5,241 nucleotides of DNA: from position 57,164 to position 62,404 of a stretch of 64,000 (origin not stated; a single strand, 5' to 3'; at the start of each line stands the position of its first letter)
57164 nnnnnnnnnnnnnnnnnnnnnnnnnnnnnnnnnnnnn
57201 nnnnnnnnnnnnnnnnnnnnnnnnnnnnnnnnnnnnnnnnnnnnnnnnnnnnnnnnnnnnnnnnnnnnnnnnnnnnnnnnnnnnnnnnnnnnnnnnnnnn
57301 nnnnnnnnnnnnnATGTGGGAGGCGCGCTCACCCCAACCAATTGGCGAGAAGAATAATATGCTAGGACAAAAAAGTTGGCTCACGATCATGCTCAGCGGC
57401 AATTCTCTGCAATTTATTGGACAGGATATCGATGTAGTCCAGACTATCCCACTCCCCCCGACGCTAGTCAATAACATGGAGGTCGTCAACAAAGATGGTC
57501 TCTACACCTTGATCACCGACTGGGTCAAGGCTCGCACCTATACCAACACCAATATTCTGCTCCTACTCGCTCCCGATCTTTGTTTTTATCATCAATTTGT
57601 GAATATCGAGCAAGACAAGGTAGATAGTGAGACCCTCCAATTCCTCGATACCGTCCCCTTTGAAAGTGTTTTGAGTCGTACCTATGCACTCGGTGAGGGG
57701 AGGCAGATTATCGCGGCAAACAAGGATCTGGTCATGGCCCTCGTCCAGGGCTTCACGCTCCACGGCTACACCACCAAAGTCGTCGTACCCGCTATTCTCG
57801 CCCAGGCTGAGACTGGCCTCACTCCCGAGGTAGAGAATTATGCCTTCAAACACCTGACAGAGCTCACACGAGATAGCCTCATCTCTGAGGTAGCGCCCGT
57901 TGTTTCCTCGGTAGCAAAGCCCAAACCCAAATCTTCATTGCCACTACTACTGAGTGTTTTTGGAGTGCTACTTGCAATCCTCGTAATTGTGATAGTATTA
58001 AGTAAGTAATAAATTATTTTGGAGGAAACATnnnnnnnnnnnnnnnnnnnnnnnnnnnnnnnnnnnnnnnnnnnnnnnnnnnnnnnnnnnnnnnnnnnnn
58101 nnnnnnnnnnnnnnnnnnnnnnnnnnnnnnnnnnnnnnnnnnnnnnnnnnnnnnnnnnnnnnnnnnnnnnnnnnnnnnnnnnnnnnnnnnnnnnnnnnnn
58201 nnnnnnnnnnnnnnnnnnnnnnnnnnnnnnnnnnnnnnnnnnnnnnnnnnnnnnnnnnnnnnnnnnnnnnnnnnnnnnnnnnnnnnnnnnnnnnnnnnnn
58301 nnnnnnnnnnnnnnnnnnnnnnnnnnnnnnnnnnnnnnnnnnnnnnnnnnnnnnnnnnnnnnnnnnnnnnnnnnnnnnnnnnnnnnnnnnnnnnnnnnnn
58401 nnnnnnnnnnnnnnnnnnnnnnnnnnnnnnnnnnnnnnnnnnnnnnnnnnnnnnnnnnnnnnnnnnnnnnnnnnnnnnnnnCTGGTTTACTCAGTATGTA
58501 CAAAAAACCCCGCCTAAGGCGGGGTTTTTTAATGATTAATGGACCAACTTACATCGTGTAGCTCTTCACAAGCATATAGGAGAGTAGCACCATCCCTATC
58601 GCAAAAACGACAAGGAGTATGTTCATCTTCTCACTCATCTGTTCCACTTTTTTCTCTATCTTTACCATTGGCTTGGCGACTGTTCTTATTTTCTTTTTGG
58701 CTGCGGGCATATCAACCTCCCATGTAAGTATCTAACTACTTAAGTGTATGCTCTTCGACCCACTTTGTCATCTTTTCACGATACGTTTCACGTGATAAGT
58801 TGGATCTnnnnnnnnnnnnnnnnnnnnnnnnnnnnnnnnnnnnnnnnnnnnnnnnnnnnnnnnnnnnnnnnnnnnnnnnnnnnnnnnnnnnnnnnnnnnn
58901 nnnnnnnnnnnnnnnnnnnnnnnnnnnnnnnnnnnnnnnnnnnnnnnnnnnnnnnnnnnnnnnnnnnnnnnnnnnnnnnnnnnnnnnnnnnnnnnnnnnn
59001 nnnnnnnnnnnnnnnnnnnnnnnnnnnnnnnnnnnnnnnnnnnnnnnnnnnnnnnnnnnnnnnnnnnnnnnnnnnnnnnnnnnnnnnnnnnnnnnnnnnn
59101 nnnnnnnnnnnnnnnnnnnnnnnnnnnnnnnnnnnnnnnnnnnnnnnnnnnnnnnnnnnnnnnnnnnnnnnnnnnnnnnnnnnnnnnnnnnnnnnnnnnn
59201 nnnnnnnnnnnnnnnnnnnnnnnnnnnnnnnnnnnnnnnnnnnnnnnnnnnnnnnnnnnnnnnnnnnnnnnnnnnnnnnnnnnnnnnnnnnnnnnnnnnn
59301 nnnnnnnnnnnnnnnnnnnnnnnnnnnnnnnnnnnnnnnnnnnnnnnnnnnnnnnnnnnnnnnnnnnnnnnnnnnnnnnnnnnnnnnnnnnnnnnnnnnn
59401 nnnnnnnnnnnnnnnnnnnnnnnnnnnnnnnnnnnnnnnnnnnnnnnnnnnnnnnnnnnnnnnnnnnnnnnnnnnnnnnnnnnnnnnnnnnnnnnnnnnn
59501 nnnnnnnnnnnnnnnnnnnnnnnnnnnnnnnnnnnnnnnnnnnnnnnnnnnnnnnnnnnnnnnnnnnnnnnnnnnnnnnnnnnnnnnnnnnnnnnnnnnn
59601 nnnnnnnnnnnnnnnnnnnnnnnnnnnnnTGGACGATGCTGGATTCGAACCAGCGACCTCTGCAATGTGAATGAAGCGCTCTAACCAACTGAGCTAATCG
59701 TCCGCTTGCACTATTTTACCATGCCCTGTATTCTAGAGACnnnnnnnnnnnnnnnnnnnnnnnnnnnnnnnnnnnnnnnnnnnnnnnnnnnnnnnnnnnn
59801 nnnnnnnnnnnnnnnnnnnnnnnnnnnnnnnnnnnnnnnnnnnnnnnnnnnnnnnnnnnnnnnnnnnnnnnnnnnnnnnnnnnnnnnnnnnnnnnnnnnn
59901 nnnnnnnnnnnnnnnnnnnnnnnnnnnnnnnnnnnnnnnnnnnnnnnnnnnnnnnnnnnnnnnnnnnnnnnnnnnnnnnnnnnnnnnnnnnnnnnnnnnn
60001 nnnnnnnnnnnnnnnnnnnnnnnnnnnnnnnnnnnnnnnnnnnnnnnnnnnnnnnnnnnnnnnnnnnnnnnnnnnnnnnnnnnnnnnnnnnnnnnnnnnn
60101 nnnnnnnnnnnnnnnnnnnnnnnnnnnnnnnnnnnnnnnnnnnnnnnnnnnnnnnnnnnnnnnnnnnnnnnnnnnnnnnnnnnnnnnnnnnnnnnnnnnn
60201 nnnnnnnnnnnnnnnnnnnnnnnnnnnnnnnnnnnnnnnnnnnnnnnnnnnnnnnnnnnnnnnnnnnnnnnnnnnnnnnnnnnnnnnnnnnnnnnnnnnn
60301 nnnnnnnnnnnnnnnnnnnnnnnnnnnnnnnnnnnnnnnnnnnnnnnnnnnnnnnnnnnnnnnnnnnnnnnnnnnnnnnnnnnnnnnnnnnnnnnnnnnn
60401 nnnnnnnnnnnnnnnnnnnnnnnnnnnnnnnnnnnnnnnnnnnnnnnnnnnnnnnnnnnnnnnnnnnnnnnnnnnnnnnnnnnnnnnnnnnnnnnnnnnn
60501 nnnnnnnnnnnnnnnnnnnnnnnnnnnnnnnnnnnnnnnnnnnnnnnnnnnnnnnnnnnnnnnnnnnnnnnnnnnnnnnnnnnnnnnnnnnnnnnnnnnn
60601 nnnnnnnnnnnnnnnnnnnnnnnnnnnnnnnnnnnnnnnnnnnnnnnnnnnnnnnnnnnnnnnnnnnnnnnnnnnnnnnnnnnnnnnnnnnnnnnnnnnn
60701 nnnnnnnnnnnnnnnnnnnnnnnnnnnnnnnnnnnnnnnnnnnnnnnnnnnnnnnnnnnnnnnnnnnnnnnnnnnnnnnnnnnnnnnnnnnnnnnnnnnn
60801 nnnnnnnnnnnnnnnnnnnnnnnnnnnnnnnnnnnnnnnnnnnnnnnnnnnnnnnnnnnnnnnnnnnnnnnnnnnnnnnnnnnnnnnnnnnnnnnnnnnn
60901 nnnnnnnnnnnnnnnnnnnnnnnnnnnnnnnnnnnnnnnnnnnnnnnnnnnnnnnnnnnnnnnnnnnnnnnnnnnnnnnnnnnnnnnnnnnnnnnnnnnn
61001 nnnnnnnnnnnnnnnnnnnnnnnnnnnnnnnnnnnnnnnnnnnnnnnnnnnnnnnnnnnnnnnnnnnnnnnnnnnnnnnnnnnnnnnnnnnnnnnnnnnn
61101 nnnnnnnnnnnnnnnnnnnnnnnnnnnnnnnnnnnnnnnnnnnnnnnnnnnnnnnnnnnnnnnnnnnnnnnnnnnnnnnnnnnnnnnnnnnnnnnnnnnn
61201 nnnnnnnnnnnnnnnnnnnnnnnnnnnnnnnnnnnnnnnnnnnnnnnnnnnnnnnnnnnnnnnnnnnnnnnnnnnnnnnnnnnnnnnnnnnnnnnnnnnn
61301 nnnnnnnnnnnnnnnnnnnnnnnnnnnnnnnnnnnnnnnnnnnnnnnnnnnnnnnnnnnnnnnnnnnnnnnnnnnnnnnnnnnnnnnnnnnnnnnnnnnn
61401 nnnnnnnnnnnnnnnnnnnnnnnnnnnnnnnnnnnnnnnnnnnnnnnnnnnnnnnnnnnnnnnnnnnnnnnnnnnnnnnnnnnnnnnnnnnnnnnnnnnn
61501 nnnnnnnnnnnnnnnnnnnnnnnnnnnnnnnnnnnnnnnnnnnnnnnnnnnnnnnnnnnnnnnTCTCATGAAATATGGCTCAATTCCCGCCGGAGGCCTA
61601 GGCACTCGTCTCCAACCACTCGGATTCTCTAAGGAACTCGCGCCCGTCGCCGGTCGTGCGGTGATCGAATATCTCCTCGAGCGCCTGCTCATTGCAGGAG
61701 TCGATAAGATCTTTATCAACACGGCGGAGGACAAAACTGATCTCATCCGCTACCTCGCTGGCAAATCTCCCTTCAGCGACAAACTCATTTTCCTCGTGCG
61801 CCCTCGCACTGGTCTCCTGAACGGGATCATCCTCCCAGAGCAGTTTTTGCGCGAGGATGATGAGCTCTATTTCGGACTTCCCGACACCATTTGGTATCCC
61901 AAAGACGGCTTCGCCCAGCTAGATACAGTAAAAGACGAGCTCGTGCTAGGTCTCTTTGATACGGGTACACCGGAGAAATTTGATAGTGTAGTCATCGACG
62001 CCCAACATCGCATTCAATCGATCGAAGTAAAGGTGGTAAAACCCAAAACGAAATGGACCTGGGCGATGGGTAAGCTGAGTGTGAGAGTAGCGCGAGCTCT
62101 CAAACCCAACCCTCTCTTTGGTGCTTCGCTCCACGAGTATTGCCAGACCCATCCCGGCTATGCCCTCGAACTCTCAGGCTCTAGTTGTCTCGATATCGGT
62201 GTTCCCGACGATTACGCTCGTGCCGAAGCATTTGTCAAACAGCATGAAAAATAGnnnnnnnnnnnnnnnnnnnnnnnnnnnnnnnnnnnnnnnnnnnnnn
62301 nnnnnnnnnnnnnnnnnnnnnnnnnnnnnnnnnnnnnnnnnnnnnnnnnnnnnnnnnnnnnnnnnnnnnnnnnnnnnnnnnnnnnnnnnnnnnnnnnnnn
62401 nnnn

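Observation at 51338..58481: Compact type IV pilus locus without pilD, pilT, pilM/N/O/P/Q in the vicinity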

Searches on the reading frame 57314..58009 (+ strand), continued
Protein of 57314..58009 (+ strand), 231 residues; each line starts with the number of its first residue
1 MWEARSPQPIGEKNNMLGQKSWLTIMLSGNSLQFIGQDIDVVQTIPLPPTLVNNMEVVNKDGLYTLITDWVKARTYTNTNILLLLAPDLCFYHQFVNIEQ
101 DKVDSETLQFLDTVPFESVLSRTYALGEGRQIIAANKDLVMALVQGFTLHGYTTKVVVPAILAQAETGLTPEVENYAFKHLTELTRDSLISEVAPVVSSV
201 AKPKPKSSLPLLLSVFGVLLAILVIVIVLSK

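Call 61: fold_search(model_id=the predicted structure, library=pdb)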
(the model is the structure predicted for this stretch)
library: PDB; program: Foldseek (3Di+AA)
matches with E <= 10: 1294; with E <= 0.001: 31
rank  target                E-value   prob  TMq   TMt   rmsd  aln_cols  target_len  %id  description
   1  5eoy_B                2.4e-07  1.00  0.42  0.28   6.4       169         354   15  Pseudomonas aeruginosa SeMet-PilM bound to ADP (released 2016-04-27)
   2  5eq6_B                2.7e-07  1.00  0.44  0.30   6.5       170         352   18  Pseudomonas aeruginosa PilM bound to AMP-PNP (released 2016-04-27)
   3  5eoy_A                3.3e-07  1.00  0.43  0.29   6.2       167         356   16  Pseudomonas aeruginosa SeMet-PilM bound to ADP (released 2016-04-27)
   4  5eq6_A                3.3e-07  1.00  0.43  0.28   6.4       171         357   16  Pseudomonas aeruginosa PilM bound to AMP-PNP (released 2016-04-27)
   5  5eox_B                5.1e-07  1.00  0.42  0.28   6.5       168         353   15  Pseudomonas aeruginosa PilM bound to ADP (released 2016-04-27)
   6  5eou_B                6.5e-07  1.00  0.46  0.31   5.2       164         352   17  Pseudomonas aeruginosa PilM:PilN1-12 bound to ATP (released 2016-04-27)
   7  1yf5                  7.4e-07  1.00  0.41  0.38   5.1       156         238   14  Cyto-Epsl: The Cytoplasmic Domain Of Epsl, An Inner Membrane Component Of The Type II Secretion System Of Vibrio Cholera (released 2005-05-03)
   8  1w97                  1.9e-06  1.00  0.40  0.38   5.0       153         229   15  cyto-EpsL: the cytoplasmic domain of EpsL, an inner membrane component of the type II secretion system of Vibrio cholera (released 2004-11-30)
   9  5eou_A                3.0e-06  1.00  0.45  0.31   5.3       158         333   16  Pseudomonas aeruginosa PilM:PilN1-12 bound to ATP (released 2016-04-27)
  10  5eox_A                3.2e-06  1.00  0.41  0.28   6.7       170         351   18  Pseudomonas aeruginosa PilM bound to ADP (released 2016-04-27)
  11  4pht_Y                4.3e-06  1.00  0.43  0.41   5.3       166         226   14  ATPase GspE in complex with the cytoplasmic domain of GspL from the Vibrio vulnificus type II Secretion system (released 2014-11-26)
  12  3jc8_Ma               5.9e-06  1.00  0.47  0.31   4.8       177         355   15  Architectural model of the type IVa pilus machine in a piliated state (released 2016-03-16)
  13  2ych_A                6.3e-06  1.00  0.46  0.32   5.0       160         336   16  PilM-PilN type IV pilus biogenesis complex (released 2011-05-11)
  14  3hrg                  6.7e-06  1.00  0.40  0.35   6.1       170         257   13  Crystal structure of Bacteroides thetaiotaomicron BT_3980, protein with actin-like ATPase fold and unknown function (NP_ (released 2009-06-23)
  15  4pht_X                7.2e-06  1.00  0.45  0.44   5.1       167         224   14  ATPase GspE in complex with the cytoplasmic domain of GspL from the Vibrio vulnificus type II Secretion system (released 2014-11-26)
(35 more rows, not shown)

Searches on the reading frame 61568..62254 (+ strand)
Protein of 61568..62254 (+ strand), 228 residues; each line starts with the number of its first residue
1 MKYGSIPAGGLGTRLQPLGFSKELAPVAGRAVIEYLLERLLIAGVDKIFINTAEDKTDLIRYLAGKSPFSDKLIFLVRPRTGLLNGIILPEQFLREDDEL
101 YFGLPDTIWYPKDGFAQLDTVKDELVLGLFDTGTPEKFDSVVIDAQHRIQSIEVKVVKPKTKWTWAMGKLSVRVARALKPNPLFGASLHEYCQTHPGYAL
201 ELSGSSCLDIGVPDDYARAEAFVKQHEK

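Call 19: find_encoding_contigs(protein=window:61568-62254:+, flank=10000, max_places=4)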
Protein window:61568-62254:+ (228 aa): 4 contigs read that carry it; 3 places shown.
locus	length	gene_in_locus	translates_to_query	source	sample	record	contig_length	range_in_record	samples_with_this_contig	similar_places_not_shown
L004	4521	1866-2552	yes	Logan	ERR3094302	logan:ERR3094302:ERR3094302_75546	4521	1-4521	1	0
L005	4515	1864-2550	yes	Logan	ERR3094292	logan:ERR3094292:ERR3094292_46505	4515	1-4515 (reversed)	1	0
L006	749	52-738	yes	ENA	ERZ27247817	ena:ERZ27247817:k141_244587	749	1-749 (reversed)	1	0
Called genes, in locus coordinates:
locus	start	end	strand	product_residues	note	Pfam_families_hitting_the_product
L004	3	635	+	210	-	?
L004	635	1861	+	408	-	-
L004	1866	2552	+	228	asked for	PF00483:NTP_transferase, PF12804:NTP_transf_3 (weak)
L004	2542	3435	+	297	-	PF00535:Glycos_transf_2, PF10111:Glyco_tranf_2_2, PF13641:Glyco_tranf_2_3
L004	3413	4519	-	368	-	?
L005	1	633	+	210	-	?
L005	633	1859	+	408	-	-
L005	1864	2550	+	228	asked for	PF00483:NTP_transferase, PF12804:NTP_transf_3 (weak)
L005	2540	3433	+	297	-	PF00535:Glycos_transf_2, PF10111:Glyco_tranf_2_2, PF13641:Glyco_tranf_2_3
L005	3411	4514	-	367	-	?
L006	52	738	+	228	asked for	PF00483:NTP_transferase, PF12804:NTP_transf_3 (weak)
